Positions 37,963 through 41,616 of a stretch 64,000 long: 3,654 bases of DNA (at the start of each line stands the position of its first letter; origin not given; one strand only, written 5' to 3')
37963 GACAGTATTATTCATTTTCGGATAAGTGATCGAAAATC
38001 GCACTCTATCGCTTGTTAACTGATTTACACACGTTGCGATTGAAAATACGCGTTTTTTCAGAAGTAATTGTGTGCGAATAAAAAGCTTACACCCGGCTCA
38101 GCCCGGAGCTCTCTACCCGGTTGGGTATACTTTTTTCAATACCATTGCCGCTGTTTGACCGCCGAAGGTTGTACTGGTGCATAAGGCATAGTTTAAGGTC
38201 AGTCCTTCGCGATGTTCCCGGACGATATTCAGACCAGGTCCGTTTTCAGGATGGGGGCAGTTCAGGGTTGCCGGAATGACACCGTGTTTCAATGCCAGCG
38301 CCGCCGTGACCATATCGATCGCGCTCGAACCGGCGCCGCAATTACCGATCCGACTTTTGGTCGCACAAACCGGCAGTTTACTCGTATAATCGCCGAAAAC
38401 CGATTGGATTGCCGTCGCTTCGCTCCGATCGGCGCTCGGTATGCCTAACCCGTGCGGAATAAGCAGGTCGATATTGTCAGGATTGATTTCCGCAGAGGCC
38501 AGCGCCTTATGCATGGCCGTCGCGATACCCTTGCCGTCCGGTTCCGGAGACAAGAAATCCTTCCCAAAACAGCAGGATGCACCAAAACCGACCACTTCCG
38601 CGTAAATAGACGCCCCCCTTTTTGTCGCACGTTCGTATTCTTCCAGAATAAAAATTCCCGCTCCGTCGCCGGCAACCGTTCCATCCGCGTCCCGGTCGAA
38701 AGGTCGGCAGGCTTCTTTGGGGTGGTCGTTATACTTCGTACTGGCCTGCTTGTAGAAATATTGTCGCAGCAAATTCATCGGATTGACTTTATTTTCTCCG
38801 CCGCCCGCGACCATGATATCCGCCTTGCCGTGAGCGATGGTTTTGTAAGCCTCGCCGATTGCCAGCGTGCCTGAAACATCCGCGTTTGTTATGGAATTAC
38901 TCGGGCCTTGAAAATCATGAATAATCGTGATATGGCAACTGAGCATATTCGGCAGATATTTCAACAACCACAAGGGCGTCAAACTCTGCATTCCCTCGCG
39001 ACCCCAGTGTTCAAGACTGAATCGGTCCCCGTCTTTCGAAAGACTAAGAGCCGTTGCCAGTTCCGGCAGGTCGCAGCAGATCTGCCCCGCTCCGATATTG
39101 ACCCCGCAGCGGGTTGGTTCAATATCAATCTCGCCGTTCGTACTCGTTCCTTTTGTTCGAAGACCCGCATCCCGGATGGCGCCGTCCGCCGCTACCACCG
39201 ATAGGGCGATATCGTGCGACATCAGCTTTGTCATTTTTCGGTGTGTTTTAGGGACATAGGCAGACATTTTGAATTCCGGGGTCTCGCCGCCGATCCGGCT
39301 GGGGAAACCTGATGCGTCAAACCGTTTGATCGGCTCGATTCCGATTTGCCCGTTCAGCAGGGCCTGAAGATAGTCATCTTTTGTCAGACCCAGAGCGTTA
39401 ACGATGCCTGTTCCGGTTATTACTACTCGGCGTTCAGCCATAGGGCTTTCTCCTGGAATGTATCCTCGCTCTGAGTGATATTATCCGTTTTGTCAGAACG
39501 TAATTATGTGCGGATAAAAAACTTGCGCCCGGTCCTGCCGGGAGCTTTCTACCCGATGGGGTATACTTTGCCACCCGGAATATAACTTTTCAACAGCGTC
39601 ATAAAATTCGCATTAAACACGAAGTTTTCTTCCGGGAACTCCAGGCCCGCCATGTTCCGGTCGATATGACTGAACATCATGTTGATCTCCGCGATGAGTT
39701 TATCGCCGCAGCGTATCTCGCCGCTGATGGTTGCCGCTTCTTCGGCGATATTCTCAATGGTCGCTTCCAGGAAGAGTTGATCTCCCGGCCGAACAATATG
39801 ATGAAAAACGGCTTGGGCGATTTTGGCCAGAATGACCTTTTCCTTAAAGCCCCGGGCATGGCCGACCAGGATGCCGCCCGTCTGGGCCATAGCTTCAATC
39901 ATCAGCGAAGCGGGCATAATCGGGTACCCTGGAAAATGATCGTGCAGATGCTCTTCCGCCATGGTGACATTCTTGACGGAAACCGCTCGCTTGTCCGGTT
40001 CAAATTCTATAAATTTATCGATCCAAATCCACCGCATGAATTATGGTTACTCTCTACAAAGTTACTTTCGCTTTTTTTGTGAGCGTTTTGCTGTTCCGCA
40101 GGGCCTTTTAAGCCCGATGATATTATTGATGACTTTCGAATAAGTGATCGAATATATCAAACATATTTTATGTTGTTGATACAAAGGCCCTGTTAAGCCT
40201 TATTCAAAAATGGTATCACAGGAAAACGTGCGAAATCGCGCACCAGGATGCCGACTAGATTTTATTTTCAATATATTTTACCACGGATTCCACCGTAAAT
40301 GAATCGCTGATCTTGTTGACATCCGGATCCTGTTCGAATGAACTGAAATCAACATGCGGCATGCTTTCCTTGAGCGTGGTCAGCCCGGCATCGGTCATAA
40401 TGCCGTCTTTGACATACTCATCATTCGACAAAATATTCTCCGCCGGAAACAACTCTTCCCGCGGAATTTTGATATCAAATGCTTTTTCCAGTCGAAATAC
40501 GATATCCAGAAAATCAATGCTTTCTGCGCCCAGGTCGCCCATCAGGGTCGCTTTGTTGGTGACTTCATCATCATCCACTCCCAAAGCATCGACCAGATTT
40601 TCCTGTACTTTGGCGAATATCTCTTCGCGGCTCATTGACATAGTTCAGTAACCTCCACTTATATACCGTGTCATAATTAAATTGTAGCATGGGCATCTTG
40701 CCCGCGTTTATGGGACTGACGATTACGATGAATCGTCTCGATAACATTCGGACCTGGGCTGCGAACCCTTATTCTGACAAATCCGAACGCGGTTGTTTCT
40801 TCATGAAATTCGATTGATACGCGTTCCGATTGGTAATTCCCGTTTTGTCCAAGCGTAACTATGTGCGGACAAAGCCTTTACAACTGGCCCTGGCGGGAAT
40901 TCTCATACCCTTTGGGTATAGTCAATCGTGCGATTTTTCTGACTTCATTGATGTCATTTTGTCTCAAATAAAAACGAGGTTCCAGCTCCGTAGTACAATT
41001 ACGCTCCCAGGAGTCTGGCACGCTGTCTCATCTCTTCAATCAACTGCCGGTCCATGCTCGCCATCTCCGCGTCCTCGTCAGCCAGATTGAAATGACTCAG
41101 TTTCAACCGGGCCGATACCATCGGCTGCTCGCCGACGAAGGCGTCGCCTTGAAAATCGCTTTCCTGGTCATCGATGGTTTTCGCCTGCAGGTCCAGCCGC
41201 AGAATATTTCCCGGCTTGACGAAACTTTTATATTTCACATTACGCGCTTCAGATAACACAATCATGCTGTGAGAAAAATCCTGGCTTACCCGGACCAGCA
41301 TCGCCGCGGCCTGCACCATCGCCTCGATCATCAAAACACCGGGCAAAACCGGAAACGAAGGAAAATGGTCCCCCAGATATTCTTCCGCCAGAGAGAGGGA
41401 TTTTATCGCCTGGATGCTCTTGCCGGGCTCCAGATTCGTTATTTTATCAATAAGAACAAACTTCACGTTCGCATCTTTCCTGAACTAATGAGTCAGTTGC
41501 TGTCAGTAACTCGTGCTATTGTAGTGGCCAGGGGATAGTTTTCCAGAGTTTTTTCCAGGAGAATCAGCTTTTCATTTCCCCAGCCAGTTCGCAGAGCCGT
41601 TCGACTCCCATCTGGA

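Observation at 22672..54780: Family-1 repeats show a strong orientation bias relative to transcription (8 of 9 copies between co-directional genes)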

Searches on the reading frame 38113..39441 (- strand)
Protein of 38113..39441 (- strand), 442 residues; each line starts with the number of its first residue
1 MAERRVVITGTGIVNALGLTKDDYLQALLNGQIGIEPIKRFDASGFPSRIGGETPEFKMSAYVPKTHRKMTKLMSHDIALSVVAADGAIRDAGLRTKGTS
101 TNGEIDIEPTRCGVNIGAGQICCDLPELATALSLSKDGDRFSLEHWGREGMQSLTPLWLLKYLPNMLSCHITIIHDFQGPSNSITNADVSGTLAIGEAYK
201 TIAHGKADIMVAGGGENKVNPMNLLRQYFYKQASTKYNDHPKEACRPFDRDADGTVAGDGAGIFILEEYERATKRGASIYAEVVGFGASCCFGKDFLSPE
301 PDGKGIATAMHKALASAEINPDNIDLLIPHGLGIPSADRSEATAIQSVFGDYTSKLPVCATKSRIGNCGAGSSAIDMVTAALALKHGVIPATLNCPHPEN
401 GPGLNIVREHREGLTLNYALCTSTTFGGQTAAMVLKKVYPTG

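Call 13: search_protein_families(library=pfam, proteins=[window:38113-39441:-])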
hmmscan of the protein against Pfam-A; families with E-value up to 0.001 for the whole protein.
window:38113-39441:- (442 aa): 3 families
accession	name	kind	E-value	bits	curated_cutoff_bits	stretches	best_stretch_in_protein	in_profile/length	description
PF00109.32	ketoacyl-synt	-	1.7e-35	123.3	20.8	1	4-272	2-252/252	Beta-ketoacyl synthase, N-terminal domain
PF02801.28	Ketoacyl-synt_C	-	1.9e-25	89.6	20.8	1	280-395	1-118/119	Beta-ketoacyl synthase, C-terminal domain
PF00108.29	Thiolase_N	-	0.00023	21.1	26.4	0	180-218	77-115/260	Thiolase, N-terminal domain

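Call 65: find_homologous_proteins(query=window:38113-39441:-, max_evalue=1e-80)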
Query window:38113-39441:- (442 aa): 3208 proteins with E <= 1e-80 among 8000 candidates; the best 120 are listed.
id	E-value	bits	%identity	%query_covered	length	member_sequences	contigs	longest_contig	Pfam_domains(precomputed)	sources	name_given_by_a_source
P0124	0.0e+0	1013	100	100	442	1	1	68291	PF00109.33,PF02801.29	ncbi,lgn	-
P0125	4.9e-171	588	60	99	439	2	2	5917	PF00109.33,PF02801.29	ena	-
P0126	1.5e-170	586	61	99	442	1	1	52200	PF00109.33,PF02801.29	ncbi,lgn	-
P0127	3.7e-170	585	60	99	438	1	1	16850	PF00109.33,PF02801.29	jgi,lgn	-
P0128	8.7e-170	583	60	99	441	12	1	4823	PF00109.33,PF02801.29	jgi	-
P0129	8.0e-169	580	60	99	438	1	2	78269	PF00109.33,PF02801.29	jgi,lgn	-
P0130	4.8e-167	574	58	99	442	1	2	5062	PF00109.33,PF02801.29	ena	-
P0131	1.6e-166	573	60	99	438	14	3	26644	PF00109.33,PF02801.29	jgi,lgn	jgi:3-oxoacyl-[acyl-carrier-protein] synthase II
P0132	2.7e-166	572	58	99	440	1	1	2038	PF00109.33,PF02801.29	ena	-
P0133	4.6e-166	571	59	99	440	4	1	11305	PF00109.33,PF02801.29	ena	-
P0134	1.7e-165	569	60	99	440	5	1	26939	PF00109.33,PF02801.29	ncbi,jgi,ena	-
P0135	1.5e-164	566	58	99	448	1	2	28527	PF00109.33,PF02801.29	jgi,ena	-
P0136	1.6e-164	566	60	99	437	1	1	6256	PF00109.33,PF02801.29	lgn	-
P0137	1.6e-164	566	58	98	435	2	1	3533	PF00109.33,PF02801.29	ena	-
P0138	2.8e-164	565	59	99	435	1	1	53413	PF00109.33,PF02801.29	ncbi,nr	ncbi:MAG: beta-ketoacyl-[acyl-carrier-protein] synthase family protein [Sedimentisphaerales bacteriu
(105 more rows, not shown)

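Call 66: find_encoding_contigs(protein=P0126, flank=7000, max_places=2)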
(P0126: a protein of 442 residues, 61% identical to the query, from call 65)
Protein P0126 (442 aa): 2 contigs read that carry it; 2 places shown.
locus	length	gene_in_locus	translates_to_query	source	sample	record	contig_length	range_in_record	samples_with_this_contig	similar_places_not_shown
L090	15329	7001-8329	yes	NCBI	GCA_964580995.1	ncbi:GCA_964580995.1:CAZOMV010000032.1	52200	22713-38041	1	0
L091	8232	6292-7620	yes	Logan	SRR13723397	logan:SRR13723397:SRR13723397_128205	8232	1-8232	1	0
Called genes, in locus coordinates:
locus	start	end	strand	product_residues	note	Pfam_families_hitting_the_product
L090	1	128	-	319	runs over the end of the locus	PF00698:Acyl_transf_1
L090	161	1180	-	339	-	PF00108:Thiolase_N (faint), PF08545:ACP_syn_III, PF08541:ACP_syn_III_C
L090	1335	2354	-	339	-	PF02504:FA_synthesis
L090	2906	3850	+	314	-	-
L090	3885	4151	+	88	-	-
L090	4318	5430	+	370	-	PF00155:Aminotran_1_2, PF01053:Cys_Met_Meta_PP, PF01041:DegT_DnrJ_EryC1, PF01212:Beta_elim_lyase (weak)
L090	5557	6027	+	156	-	PF07977:FabA, PF22818:ApeI-like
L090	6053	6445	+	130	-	PF00550:PP-binding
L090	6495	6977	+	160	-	PF07977:FabA, PF22818:ApeI-like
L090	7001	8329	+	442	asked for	PF00109:ketoacyl-synt, PF02801:Ketoacyl-synt_C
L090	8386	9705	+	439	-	PF00109:ketoacyl-synt, PF02801:Ketoacyl-synt_C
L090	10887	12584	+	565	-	PF03321:GH3, PF23571:GH3_M, PF23572:GH3_C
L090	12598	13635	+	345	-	PF13489:Methyltransf_23 (weak), PF13649:Methyltransf_25, PF13847:Methyltransf_31, PF08241:Methyltransf_11 (weak), PF08242:Methyltransf_12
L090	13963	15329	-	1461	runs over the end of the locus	PF02837:Glyco_hydro_2_N, PF00703:Glyco_hydro_2, PF02836:Glyco_hydro_2_C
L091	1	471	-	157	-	?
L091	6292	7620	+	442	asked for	PF00109:ketoacyl-synt, PF02801:Ketoacyl-synt_C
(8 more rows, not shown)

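Call 67: find_encoding_contigs(protein=P0138, flank=7000, max_places=2)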
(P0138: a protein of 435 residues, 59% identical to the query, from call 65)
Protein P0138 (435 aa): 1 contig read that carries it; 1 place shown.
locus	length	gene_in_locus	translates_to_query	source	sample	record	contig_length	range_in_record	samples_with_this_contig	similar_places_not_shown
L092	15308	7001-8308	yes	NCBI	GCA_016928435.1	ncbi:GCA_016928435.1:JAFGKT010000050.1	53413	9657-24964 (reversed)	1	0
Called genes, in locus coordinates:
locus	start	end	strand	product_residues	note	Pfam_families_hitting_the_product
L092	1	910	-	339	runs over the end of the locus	PF00108:Thiolase_N, PF08545:ACP_syn_III, PF08541:ACP_syn_III_C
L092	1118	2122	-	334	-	PF02504:FA_synthesis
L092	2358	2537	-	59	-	PF01783:Ribosomal_L32p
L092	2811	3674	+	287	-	-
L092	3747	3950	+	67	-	-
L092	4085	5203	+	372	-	PF00155:Aminotran_1_2, PF01041:DegT_DnrJ_EryC1, PF01053:Cys_Met_Meta_PP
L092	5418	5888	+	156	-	PF07977:FabA, PF22818:ApeI-like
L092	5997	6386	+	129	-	PF00550:PP-binding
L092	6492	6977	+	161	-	PF07977:FabA, PF22818:ApeI-like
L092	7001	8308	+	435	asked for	PF00109:ketoacyl-synt, PF02801:Ketoacyl-synt_C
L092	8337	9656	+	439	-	PF00109:ketoacyl-synt, PF02801:Ketoacyl-synt_C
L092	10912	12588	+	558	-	PF03321:GH3, PF23571:GH3_M, PF23572:GH3_C (weak)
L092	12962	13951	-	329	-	PF00480:ROK, PF01869:BcrAD_BadFG (faint)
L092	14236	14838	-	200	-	-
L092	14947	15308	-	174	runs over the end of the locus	PF01327:Pep_deformylase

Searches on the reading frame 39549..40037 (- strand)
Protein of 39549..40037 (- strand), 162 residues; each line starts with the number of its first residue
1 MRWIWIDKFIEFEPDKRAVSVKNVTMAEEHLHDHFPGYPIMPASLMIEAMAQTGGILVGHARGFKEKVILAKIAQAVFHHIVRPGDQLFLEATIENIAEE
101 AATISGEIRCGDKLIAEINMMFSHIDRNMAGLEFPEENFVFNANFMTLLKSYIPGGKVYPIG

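Call 13: search_protein_families(library=pfam, proteins=[window:39549-40037:-])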
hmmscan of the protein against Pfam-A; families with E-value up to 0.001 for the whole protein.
window:39549-40037:- (162 aa): 1 family
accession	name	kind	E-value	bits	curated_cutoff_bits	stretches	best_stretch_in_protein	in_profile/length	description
PF07977.19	FabA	-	3.3e-17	62.8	23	1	6-118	9-137/138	FabA-like domain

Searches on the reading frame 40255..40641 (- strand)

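Call 13: search_protein_families(library=pfam, proteins=[window:40255-40641:-])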
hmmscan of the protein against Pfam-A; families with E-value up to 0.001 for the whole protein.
window:40255-40641:- (128 aa): 1 family
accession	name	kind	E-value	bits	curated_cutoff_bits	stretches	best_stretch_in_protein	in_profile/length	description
PF00550.31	PP-binding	-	4.2e-10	40.2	20.8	1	11-67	2-57/67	Phosphopantetheine attachment site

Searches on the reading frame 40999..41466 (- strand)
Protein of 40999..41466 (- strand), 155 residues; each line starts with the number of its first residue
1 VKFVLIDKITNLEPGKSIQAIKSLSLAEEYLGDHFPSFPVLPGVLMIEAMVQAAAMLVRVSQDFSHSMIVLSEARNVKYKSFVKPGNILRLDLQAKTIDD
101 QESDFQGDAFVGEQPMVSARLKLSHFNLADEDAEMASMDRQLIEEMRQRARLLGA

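Call 49: search_protein_families(library=pfam, proteins=[window:40999-41466:-])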
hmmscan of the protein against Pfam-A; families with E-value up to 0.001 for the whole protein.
window:40999-41466:- (155 aa): 1 family
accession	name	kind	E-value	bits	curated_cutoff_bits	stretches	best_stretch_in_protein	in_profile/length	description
PF07977.19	FabA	-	2.5e-18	66.5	23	1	2-103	5-118/138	FabA-like domain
